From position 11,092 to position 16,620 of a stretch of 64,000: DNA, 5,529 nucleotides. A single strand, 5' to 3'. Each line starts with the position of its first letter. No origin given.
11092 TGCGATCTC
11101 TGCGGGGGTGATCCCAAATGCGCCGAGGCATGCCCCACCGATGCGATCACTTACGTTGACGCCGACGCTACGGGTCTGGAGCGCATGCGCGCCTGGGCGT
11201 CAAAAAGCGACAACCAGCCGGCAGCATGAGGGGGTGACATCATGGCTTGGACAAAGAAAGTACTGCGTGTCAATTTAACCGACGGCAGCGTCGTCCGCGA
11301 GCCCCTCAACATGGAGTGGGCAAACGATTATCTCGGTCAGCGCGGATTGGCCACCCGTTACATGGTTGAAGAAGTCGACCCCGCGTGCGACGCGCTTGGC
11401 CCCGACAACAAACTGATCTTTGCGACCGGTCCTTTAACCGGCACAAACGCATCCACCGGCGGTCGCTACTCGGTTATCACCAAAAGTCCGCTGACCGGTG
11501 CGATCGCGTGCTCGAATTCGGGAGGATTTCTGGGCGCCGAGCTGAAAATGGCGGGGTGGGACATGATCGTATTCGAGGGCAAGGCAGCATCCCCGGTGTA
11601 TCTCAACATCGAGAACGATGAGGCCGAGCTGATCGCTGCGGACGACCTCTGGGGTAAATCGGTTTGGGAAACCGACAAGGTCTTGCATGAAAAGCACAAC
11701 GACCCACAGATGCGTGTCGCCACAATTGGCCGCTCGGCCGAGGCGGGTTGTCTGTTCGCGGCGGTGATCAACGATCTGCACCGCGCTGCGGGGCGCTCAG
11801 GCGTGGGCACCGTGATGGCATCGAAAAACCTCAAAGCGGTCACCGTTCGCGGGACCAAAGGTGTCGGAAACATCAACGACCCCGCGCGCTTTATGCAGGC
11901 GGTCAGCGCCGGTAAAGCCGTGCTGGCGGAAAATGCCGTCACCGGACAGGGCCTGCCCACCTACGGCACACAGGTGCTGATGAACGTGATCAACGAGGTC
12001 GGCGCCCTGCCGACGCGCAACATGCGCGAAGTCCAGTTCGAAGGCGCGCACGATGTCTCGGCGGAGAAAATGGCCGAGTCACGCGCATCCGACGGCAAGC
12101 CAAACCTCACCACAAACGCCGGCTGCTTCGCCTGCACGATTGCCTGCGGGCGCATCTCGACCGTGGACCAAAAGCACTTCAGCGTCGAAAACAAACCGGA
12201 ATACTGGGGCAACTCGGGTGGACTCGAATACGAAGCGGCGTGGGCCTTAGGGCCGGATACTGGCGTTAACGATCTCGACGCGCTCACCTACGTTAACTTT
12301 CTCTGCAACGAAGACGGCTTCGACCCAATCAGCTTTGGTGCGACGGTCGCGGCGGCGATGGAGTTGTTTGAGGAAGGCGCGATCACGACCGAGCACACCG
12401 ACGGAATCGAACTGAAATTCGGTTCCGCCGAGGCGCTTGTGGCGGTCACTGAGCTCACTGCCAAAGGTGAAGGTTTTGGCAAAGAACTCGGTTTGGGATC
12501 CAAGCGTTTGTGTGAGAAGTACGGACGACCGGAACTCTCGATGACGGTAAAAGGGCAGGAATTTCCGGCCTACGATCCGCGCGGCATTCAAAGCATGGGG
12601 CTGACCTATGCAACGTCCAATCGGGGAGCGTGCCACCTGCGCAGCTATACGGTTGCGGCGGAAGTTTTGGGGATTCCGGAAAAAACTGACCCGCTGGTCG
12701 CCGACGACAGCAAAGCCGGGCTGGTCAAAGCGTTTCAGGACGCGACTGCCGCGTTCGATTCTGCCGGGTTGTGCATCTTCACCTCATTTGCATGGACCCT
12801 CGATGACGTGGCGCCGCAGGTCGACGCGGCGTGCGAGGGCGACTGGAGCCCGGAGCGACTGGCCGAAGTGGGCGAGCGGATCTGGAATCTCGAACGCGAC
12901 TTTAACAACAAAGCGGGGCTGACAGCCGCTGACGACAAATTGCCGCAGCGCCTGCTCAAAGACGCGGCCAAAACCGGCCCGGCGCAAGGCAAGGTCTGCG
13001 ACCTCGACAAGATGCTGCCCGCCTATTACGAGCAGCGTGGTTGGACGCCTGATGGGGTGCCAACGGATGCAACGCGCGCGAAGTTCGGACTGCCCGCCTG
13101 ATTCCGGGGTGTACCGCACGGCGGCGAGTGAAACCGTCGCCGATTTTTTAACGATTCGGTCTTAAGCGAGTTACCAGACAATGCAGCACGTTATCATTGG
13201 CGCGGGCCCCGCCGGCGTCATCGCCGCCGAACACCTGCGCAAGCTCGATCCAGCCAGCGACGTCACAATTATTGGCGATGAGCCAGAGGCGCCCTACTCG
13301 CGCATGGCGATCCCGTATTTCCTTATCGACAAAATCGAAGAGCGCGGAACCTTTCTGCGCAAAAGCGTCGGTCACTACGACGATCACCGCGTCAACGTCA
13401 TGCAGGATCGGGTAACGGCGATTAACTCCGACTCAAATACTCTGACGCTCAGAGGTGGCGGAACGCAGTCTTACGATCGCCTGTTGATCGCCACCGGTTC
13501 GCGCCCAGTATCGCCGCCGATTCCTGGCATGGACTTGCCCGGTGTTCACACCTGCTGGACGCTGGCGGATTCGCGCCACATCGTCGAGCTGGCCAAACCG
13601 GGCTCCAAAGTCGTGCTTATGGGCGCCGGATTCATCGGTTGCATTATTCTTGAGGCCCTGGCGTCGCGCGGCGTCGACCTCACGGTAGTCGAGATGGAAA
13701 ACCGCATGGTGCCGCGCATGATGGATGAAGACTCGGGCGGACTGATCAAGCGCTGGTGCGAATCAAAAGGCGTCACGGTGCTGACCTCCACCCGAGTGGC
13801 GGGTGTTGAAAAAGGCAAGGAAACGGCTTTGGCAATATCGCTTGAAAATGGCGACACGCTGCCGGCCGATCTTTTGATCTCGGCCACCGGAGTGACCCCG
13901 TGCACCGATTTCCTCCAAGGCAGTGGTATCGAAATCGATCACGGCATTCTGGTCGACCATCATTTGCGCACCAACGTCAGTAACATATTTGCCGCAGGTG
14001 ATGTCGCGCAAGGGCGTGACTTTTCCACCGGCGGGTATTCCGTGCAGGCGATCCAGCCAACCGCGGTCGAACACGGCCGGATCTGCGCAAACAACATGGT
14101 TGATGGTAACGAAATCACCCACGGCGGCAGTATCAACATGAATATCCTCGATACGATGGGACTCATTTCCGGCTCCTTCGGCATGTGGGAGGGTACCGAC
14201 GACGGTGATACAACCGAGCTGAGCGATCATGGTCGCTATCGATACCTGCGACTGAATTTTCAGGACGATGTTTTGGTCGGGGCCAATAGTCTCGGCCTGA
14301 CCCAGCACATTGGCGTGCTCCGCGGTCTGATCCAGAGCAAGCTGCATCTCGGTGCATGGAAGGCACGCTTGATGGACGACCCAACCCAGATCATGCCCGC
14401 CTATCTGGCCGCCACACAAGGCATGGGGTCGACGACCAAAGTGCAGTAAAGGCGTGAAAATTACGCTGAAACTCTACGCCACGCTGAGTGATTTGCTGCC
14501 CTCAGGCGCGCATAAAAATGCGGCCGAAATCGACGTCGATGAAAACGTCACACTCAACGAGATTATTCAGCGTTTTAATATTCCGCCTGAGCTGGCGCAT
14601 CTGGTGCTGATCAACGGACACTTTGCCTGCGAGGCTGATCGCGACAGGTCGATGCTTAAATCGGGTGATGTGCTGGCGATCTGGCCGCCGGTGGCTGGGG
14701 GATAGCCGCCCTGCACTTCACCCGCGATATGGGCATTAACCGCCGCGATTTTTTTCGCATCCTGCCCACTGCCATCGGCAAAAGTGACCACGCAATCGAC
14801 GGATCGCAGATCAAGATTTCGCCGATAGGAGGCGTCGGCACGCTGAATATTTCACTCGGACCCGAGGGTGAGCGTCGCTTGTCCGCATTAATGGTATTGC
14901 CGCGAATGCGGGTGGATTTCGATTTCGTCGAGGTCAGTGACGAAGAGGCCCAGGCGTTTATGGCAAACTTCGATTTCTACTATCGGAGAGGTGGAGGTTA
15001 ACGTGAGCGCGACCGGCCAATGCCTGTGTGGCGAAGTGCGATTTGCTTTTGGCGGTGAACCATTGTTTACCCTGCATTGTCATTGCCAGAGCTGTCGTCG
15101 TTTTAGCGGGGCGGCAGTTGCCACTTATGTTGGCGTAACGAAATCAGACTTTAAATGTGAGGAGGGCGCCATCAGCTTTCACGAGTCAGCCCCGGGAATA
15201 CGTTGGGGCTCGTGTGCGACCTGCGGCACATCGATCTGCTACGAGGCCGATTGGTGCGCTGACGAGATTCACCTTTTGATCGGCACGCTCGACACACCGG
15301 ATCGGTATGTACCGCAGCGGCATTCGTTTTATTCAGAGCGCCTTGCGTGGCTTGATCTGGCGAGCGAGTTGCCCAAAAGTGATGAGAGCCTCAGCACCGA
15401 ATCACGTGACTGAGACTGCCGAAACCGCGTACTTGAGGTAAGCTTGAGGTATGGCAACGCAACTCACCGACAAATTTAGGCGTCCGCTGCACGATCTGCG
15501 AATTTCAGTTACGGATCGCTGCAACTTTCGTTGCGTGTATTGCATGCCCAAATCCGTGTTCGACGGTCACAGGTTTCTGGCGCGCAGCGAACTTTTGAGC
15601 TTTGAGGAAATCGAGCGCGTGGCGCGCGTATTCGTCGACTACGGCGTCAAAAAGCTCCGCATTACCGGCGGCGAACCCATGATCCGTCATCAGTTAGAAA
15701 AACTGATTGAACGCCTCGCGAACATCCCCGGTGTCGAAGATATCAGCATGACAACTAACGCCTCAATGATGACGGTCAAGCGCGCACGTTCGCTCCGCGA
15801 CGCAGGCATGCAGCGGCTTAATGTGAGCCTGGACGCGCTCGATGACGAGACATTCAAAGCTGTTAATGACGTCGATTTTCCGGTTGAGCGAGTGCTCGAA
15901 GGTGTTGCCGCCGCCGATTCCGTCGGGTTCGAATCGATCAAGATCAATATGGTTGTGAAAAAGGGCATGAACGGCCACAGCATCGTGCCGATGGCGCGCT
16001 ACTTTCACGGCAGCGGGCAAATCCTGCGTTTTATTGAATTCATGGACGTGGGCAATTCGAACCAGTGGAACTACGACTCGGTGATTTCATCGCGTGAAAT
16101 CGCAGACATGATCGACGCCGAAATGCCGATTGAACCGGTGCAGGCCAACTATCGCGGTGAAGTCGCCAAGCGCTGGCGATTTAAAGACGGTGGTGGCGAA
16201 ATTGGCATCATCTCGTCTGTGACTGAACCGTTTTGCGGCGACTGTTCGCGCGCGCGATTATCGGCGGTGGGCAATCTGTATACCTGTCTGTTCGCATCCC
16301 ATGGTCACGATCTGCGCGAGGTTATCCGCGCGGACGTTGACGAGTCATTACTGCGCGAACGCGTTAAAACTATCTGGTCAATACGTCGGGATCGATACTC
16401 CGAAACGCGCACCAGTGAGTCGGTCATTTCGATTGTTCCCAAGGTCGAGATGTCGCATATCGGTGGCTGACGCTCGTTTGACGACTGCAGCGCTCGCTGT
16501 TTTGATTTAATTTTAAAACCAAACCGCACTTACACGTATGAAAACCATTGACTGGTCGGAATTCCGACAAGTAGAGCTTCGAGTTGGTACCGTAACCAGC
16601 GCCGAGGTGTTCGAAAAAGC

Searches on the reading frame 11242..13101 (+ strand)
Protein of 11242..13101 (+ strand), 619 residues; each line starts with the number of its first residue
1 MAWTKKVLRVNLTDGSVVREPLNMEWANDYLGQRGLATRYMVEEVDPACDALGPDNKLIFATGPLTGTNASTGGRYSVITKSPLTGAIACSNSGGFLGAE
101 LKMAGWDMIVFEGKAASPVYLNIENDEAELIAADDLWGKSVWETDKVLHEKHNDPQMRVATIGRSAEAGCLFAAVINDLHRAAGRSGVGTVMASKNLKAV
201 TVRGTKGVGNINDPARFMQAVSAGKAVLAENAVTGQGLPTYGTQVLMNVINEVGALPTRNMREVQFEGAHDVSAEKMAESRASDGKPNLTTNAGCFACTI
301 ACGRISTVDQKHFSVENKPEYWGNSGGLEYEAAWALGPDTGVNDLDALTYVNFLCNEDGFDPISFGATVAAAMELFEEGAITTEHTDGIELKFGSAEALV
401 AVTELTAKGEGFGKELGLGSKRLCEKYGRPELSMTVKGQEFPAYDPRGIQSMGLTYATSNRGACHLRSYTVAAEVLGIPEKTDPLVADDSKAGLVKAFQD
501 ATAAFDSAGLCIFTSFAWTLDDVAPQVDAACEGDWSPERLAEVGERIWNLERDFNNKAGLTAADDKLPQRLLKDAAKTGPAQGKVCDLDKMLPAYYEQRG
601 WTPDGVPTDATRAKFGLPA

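Call 51: search_protein_families(library=pfam, max_evalue=0.00001, proteins=[window:11242-13101:+])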
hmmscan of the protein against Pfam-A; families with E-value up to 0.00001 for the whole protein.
window:11242-13101:+ (619 aa): 2 families
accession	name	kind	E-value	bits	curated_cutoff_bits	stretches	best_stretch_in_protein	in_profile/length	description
PF01314.23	AFOR_C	-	1.9e-138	462.3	27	1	225-617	7-385/385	Aldehyde ferredoxin oxidoreductase, domains 2 & 3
PF02730.20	AFOR_N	-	4.3e-77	258.8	29.8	1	6-205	2-199/199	Aldehyde ferredoxin oxidoreductase, N-terminal domain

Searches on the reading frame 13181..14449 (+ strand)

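Call 51: search_protein_families(library=pfam, max_evalue=0.00001, proteins=[window:13181-14449:+])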
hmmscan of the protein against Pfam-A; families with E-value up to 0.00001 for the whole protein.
window:13181-14449:+ (422 aa): 7 families
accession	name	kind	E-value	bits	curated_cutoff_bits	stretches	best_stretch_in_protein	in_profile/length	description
PF07992.20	Pyr_redox_2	-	3.4e-57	194.5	26.1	1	1-279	1-278/291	Pyridine nucleotide-disulphide oxidoreductase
PF00070.33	Pyr_redox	-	7.2e-17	62.1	22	1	143-221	1-79/82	Pyridine nucleotide-disulphide oxidoreductase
PF03486.20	HI0933_like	-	4.1e-09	36.7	50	0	160-238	86-164/244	HI0933-like protein Rossmann domain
PF13454.12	NAD_binding_9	-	6.1e-09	36.5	21.8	0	4-36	1-33/155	FAD-NAD(P)-binding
PF13738.12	Pyr_redox_3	-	4.2e-08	33.2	30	0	77-273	103-305/305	Pyridine nucleotide-disulphide oxidoreductase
PF01266.30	DAO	-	1.1e-07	32.2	27.9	0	144-173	2-31/353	FAD dependent oxidoreductase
PF13450.12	NAD_binding_8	-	1.8e-07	31.8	21.9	0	148-186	3-41/68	NAD(P)-binding Rossmann-like domain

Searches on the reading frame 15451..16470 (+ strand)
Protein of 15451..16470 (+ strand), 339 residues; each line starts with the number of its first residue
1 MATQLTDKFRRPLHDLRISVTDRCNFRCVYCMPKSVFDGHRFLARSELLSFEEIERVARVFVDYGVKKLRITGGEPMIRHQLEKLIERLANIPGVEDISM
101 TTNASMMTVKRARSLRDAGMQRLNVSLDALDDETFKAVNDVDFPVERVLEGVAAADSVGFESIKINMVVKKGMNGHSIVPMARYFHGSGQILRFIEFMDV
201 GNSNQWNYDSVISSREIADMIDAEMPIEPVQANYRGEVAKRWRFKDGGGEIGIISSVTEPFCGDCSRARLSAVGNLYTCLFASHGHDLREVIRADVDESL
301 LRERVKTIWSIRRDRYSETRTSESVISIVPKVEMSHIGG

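Call 51: search_protein_families(library=pfam, max_evalue=0.00001, proteins=[window:15451-16470:+])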
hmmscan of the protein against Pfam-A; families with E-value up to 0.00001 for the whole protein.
window:15451-16470:+ (339 aa): 2 families
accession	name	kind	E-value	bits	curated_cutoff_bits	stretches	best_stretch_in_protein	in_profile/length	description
PF06463.18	Mob_synth_C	-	1.6e-38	132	37.4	1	192-317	3-127/128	Molybdenum Cofactor Synthesis C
PF04055.27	Radical_SAM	-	2.5e-32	112.8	29.5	1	18-184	1-165/166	Radical SAM superfamily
